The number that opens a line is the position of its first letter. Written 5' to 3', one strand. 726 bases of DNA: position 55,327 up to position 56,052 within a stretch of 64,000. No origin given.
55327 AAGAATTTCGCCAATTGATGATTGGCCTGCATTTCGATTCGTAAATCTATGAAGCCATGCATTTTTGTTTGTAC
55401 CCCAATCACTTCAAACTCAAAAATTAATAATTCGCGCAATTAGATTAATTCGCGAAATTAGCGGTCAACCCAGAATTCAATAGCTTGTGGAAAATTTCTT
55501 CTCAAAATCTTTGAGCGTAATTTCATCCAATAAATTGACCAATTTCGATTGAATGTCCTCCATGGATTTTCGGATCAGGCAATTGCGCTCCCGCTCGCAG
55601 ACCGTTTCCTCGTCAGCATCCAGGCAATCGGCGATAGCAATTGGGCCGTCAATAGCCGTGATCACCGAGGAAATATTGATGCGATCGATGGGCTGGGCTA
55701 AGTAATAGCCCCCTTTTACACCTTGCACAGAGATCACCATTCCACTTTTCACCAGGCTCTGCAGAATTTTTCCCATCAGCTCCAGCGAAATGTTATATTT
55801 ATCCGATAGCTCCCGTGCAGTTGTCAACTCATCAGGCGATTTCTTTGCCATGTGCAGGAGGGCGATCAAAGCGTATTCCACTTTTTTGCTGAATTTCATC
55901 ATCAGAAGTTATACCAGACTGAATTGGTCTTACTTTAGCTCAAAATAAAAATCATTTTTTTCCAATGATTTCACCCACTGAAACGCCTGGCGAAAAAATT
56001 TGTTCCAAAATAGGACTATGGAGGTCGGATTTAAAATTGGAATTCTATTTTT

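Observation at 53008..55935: Shared operator-like palindrome upstream of sod and of the Rrf2 regulator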

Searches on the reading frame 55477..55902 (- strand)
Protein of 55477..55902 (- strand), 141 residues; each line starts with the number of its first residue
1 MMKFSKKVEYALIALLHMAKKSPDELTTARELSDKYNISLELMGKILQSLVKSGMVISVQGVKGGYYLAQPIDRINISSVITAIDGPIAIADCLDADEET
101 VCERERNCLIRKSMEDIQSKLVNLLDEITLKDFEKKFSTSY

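Call 6: search_protein_families(library=pfam, proteins=[window:55477-55902:-])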
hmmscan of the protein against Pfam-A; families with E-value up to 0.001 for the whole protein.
window:55477-55902:- (141 aa): 1 family
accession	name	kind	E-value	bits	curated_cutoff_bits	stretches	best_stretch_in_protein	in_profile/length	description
PF02082.26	Rrf2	-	4.2e-36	124.4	30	1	5-133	2-129/132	Iron-dependent Transcriptional regulator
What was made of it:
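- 55477..55902 (-): Rrf2-family regulator of 141 aa with a C93-X8-C102-X5-C108 motif. It is RisR/IS6-like. Pfam Rrf2 4e-36 (call 6).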

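Call 7: search_protein_families(library=ncbifam, proteins=[window:55477-55902:-])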
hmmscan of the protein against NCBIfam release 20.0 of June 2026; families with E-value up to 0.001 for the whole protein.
window:55477-55902:- (141 aa): 7 families
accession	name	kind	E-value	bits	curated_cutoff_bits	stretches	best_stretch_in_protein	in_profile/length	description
TIGR00738.1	rrf2_super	superfamily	3.7e-35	120.7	73.3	1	2-133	1-130/132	Rrf2 family transcriptional regulator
TIGR02010.1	IscR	equivalog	9.7e-26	90.2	207.55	1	2-133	1-129/135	Fe-S cluster assembly transcriptional regulator IscR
TIGR02944.1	suf_reg_Xantho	equivalog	2.2e-24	86.3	110.65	1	1-132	1-129/130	SUF system Fe-S cluster assembly regulator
NF047409.1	Cys_reg_CymR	equivalog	1.5e-17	64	195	1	2-135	1-125/139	cysteine metabolism transcriptional regulator CymR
NF008240.0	PRK11014.1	equivalog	1.6e-17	63.8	182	1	5-135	4-129/141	nitric oxide-sensing transcriptional repressor NsrR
NF008110.0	PRK10857.1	equivalog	1.7e-17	63.7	275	1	2-133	1-129/164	Fe-S cluster assembly transcriptional regulator IscR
NF008886.0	PRK11920.1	equivalog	3.7e-17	62.4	193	1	2-135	1-132/153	iron-responsive transcriptional regulator RirA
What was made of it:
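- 55477..55902 (-): It scores below the NCBIfam cut-offs for IscR, SufR-Xantho, CymR, NsrR and RirA (call 7).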

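Call 10: find_homologous_proteins(query=window:55477-55902:-, max_evalue=1e-10)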
Query window:55477-55902:- (141 aa): 280 proteins with E <= 1e-10 among 312 candidates; the best 120 are listed.
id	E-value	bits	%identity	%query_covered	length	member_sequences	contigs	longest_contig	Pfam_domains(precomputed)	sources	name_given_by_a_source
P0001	3.9e-82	290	99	100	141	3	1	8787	PF02082.27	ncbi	-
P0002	9.6e-76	270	93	98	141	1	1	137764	PF02082.27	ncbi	-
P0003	2.2e-72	259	91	98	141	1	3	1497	PF02082.27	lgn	-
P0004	2.7e-72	259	91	98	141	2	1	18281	PF02082.27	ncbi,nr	ncbi:MAG: Rrf2 family transcriptional regulator [candidate division KSB1 bacterium]|nr:Rrf2 family t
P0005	2.2e-67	243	84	98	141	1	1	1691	PF02082.27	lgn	-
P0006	4.9e-66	238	83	98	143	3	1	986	PF02082.27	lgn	-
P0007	1.9e-65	236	80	99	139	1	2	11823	PF02082.27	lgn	-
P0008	2.9e-65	236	81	99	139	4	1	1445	PF02082.27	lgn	-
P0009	3.1e-65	236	83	99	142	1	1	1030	PF02082.27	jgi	-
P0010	2.4e-63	230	76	99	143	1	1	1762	PF02082.27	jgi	jgi:Rrf2 family protein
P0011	5.5e-63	228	81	96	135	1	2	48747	PF02082.27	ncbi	-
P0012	3.0e-62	226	79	99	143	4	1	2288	PF02082.27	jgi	-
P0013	4.2e-62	226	81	96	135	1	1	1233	PF02082.27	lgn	-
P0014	5.5e-61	222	75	98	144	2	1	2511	PF02082.27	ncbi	-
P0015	1.2e-60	221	76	98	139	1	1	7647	PF02082.27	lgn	-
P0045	4.5e-49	183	64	97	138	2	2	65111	PF02082.27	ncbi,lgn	-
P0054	2.0e-42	162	58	97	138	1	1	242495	PF02082.27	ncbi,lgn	ncbi:MAG: RrF2 family transcriptional regulator [Candidatus Zhuqueibacterota bacterium]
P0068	6.0e-39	151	54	94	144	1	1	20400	PF02082.27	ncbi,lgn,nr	ncbi:Rrf2 family transcriptional regulator [candidate division KSB1 bacterium]|nr:Rrf2 family transc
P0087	4.9e-36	141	50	94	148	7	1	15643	PF02082.27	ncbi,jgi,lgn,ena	-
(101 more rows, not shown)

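Call 12: find_encoding_contigs(protein=P0002, flank=8000, max_places=2)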
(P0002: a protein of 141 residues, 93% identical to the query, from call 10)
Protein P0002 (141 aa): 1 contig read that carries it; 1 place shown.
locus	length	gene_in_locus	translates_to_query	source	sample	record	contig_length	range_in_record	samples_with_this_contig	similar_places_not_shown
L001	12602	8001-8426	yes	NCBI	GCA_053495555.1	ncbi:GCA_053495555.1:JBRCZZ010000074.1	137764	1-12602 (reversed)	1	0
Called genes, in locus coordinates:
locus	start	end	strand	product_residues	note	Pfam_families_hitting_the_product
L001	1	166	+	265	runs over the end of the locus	PF02517:Rce1-like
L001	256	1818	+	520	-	PF08486:SpoIID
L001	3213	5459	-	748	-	PF01326:PPDK_N, PF00391:PEP-utilizers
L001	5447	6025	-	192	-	PF01243:PNPOx_N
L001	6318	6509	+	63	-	-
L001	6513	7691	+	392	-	PF01168:Ala_racemase_N, PF14031:D-ser_dehydrat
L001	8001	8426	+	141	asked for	PF02082:Rrf2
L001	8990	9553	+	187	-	PF00578:AhpC-TSA, PF08534:Redoxin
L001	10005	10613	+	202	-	PF00081:Sod_Fe_N, PF02777:Sod_Fe_C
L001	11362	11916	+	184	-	-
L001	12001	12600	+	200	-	?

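Call 13: find_encoding_contigs(protein=P0004, flank=8000, max_places=2)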
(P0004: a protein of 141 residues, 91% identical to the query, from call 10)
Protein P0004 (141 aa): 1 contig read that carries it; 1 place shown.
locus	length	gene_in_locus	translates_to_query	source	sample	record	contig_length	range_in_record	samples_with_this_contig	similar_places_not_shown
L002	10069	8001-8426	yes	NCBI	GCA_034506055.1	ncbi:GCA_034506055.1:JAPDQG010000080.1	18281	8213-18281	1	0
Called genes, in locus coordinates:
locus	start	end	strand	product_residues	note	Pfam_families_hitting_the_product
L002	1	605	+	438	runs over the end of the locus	PF01547:SBP_bac_1, PF13416:SBP_bac_8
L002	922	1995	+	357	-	PF00150:Cellulase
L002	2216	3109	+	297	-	PF00528:BPD_transp_1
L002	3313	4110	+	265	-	PF00528:BPD_transp_1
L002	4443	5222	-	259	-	PF02567:PhzC-PhzF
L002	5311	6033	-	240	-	PF01411:tRNA-synt_2c, PF07973:tRNA_SAD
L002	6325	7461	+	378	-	PF01168:Ala_racemase_N, PF14031:D-ser_dehydrat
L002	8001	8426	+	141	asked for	PF02082:Rrf2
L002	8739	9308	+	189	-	PF00578:AhpC-TSA, PF08534:Redoxin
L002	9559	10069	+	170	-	PF00081:Sod_Fe_N, PF02777:Sod_Fe_C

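Call 14: find_encoding_contigs(protein=P0011, flank=8000, max_places=2)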
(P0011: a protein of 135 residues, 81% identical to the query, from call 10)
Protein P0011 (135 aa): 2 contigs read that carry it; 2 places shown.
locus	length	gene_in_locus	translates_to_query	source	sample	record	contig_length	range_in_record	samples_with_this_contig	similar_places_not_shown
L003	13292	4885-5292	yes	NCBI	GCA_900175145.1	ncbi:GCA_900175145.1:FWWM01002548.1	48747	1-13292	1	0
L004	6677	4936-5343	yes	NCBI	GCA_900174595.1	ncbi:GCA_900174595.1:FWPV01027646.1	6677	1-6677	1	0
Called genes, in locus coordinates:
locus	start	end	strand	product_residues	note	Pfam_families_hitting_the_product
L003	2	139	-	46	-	?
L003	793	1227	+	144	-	-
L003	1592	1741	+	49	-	-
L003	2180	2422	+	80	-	-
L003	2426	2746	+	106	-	PF02452:PemK_toxin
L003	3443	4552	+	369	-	PF01168:Ala_racemase_N, PF14031:D-ser_dehydrat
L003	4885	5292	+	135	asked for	PF02082:Rrf2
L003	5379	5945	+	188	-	PF00578:AhpC-TSA, PF08534:Redoxin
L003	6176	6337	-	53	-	-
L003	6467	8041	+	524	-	PF00144:Beta-lactamase, PF11954:DUF3471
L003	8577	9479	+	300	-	PF04794:YdjC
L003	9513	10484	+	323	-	-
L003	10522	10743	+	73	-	-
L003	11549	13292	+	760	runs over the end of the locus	PF01301:Glyco_hydro_35, PF02449:Glyco_hydro_42, PF08532:Glyco_hydro_42M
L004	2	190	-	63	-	?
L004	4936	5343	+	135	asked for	PF02082:Rrf2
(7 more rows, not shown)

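Call 17: find_related_loci(query=A1, collection=metagenome_contigs, flank=5000)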
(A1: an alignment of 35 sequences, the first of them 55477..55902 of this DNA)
Query A1 (141 aa) in metagenome_contigs; peptide patterns used: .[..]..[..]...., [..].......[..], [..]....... (x = any residue, [..] = any of these).
600 stretches matched a pattern (row limit reached: there are more); 253 encode a relative of the query (tblastn E <= 1e-3); the best 80 are kept; 80 distinct loci.
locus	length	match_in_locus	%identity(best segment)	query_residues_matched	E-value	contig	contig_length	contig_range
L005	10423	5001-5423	94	1-141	1e-86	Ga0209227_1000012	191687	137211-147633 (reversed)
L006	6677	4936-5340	81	1-135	2e-71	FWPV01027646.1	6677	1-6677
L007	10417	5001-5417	75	1-139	4e-70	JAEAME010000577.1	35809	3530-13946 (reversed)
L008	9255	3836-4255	74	1-140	1e-67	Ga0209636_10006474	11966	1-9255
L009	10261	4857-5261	77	1-135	1e-67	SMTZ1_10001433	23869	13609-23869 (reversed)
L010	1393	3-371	77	17-139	2e-67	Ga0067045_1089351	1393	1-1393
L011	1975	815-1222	72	1-136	3e-63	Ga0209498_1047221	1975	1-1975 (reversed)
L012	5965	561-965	67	1-135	1e-59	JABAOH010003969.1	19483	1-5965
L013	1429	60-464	56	1-135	1e-49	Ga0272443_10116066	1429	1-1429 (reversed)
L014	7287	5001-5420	52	1-140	2e-47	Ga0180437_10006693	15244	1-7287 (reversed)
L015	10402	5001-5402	54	1-134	8e-47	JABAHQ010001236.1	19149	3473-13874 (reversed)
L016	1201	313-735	48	1-141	2e-48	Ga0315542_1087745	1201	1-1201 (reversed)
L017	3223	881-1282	53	1-135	1e-45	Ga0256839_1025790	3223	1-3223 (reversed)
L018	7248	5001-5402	54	1-134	3e-44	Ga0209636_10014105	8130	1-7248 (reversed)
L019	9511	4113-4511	50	1-133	5e-44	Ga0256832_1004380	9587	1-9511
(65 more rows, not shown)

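Call 29: find_encoding_contigs(protein=P0054, flank=8000, max_places=1)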
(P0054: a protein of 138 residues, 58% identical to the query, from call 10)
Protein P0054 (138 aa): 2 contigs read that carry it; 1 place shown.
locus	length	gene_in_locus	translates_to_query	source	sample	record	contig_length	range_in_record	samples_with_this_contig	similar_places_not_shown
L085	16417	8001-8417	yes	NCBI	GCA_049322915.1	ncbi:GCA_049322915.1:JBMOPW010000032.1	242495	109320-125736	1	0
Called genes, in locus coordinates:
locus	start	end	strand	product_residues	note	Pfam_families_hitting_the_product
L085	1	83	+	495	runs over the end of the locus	PF00282:Pyridoxal_deC, PF01212:Beta_elim_lyase, PF05889:SepSecS (weak)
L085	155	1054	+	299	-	PF04055:Radical_SAM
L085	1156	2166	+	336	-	PF00561:Abhydrolase_1, PF12146:Hydrolase_4, PF12697:Abhydrolase_6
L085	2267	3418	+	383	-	PF02811:PHP (faint), PF16392:DUF5001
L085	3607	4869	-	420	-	-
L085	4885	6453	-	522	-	PF13231:PMT_2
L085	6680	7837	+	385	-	PF01168:Ala_racemase_N, PF14031:D-ser_dehydrat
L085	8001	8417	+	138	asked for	PF02082:Rrf2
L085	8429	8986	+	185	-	PF00578:AhpC-TSA, PF08534:Redoxin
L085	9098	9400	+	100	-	PF01883:FeS_assembly_P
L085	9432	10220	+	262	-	PF00005:ABC_tran, PF02463:SMC_N (weak)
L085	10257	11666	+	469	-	PF19295:SufBD_N, PF01458:SUFBD_core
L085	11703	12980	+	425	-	PF19295:SufBD_N (faint), PF01458:SUFBD_core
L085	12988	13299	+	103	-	PF00355:Rieske, PF13806:Rieske_2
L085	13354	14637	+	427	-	PF00266:Aminotran_5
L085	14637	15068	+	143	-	PF01592:NifU_N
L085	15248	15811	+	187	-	-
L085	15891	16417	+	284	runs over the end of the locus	PF02678:Pirin, PF05726:Pirin_C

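Call 30: find_encoding_contigs(protein=P0068, flank=8000, max_places=1)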
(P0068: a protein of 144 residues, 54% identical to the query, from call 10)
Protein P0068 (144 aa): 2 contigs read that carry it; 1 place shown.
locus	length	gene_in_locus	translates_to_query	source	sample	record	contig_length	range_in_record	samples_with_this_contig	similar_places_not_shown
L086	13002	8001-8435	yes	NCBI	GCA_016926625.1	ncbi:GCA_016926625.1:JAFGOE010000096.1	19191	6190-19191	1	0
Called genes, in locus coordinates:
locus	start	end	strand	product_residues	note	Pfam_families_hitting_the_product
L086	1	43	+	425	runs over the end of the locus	PF06808:DctM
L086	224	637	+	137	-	PF13560:HTH_31, PF01381:HTH_3, PF12844:HTH_19, PF22495:HTH_92 (faint)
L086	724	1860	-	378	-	-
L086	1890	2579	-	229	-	PF13490:zf-HC2 (weak)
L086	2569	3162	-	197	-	PF04542:Sigma70_r2, PF08281:Sigma70_r4_2, PF04545:Sigma70_r4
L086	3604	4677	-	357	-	PF01264:Chorismate_synt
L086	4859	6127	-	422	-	-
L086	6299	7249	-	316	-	PF13490:zf-HC2 (weak), PF13646:HEAT_2 (faint)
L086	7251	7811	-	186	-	PF07638:Sigma70_ECF (weak), PF04542:Sigma70_r2, PF08281:Sigma70_r4_2, PF04545:Sigma70_r4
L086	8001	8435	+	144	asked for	PF02082:Rrf2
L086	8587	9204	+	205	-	PF00081:Sod_Fe_N, PF02777:Sod_Fe_C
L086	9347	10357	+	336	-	PF00389:2-Hacid_dh, PF02826:2-Hacid_dh_C, PF01262:AlaDh_PNT_C, PF03446:NAD_binding_2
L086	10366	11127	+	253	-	PF21948:LplA-B_cat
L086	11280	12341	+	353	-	PF00676:E1_dh, PF02775:TPP_enzyme_C, PF13292:DXP_synthase_N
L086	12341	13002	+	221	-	PF02779:Transket_pyr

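Call 31: find_encoding_contigs(protein=P0045, flank=8000, max_places=1)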
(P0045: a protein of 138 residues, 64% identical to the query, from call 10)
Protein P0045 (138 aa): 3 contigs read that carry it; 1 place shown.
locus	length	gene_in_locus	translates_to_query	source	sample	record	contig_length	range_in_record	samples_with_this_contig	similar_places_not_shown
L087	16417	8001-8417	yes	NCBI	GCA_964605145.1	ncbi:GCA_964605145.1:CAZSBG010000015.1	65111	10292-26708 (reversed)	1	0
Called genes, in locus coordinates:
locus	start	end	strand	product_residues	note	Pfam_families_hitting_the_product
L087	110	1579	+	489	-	PF00282:Pyridoxal_deC, PF01212:Beta_elim_lyase, PF05889:SepSecS, PF00155:Aminotran_1_2 (weak)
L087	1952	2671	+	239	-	PF04055:Radical_SAM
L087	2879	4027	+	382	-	PF02811:PHP (weak), PF16392:DUF5001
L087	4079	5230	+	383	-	PF00266:Aminotran_5, PF22580:KYNU_C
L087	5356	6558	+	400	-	PF11199:DUF2891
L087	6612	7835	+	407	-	PF01168:Ala_racemase_N, PF14031:D-ser_dehydrat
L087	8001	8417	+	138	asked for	PF02082:Rrf2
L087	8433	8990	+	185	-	PF00578:AhpC-TSA, PF08534:Redoxin, PF13905:Thioredoxin_8 (weak)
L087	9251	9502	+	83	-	PF01592:NifU_N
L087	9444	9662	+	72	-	-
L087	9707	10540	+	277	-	PF00248:Aldo_ket_red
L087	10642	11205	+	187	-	-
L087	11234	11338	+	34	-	-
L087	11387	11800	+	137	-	PF18899:DUF5655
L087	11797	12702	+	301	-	PF02678:Pirin, PF05726:Pirin_C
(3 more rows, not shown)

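Call 37: find_related_loci(query=A1, collection=genome_contigs, flank=7000)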
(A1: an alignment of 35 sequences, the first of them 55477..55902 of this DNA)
Query A1 (141 aa) in genome_contigs; peptide patterns used: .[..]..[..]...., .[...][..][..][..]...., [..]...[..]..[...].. (x = any residue, [..] = any of these).
448 stretches matched a pattern; 328 encode a relative of the query (tblastn E <= 1e-3); the best 80 are kept; 80 distinct loci.
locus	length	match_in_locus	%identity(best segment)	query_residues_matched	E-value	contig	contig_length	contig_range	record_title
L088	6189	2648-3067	75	1-140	2e-67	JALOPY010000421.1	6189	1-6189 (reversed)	MAG: bacterium isolate Prado141 scaffold_73475, whole genome shotgun sequence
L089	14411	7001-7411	64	1-137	3e-56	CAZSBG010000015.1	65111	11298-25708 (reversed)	MAG TPA_asm: uncultured Cytophagia bacterium isolate SRP141376_co4_290 genome assembly, contig: NODE_767_length_65111_co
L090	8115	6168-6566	61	1-136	9e-52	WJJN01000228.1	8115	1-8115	MAG: candidate division KSB1 bacterium isolate Bin_079 k141_607154, whole genome shotgun sequence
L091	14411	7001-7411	58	1-137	3e-50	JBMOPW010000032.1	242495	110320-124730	MAG: Candidatus Zhuqueibacterota bacterium isolate Betzabe_MAG138 MAG138_32, whole genome shotgun sequence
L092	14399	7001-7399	56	1-133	6e-49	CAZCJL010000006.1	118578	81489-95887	MAG TPA_asm: uncultured Cytophagia bacterium isolate SRP141376_co4_213 genome assembly, contig: NODE_205_length_118578_c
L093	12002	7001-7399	54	1-133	2e-46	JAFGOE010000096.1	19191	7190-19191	MAG: candidate division KSB1 bacterium isolate Zod_Metabat.605 k87_7103418, whole genome shotgun sequence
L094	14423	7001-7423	48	1-141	3e-46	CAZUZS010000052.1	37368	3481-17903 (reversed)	MAG TPA_asm: uncultured Calditrichaceae bacterium isolate binchicken_co129_674 genome assembly, contig: NODE_2781_length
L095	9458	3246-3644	55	1-133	4e-46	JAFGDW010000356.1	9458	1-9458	MAG: candidate division KSB1 bacterium isolate Zod_Metabat.1197 k87_14357424, whole genome shotgun sequence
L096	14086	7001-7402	53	1-135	4e-45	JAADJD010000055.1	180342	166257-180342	MAG: Calditrichota bacterium isolate M_MetaBat.96 contig-127_122, whole genome shotgun sequence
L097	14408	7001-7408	52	1-138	2e-43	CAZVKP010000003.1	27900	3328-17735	MAG TPA_asm: uncultured Calditrichaceae bacterium isolate binchicken_co17_43 genome assembly, contig: NODE_4599_length_2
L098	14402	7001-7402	51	1-134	2e-43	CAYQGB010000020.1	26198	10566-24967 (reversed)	MAG TPA_asm: uncultured Calditrichaceae bacterium isolate SRP162660_co2_186 genome assembly, contig: NODE_456_length_261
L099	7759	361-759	50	1-133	1e-43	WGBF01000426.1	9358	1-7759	MAG: bacterium isolate S144_13 k151_422610, whole genome shotgun sequence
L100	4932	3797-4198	52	1-134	2e-43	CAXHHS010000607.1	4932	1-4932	MAG TPA_asm: uncultured bacterium isolate SRR12479933_metabat2_5 genome assembly, contig: ERZ4874384.1703, whole genome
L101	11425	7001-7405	54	1-135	1e-42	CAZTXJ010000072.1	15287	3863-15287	MAG TPA_asm: uncultured Calditrichaceae bacterium isolate binchicken_co163_344 genome assembly, contig: NODE_5835_length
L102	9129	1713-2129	48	1-139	1e-42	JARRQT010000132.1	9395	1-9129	MAG: Calditrichia bacterium isolate Spart_209_MAG scaffold_4468, whole genome shotgun sequence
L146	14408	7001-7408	43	1-137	3e-33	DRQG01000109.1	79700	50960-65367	MAG TPA_asm: Caldithrix abyssi isolate HyVt-577 HyVt-577_k145_54355, whole genome shotgun sequence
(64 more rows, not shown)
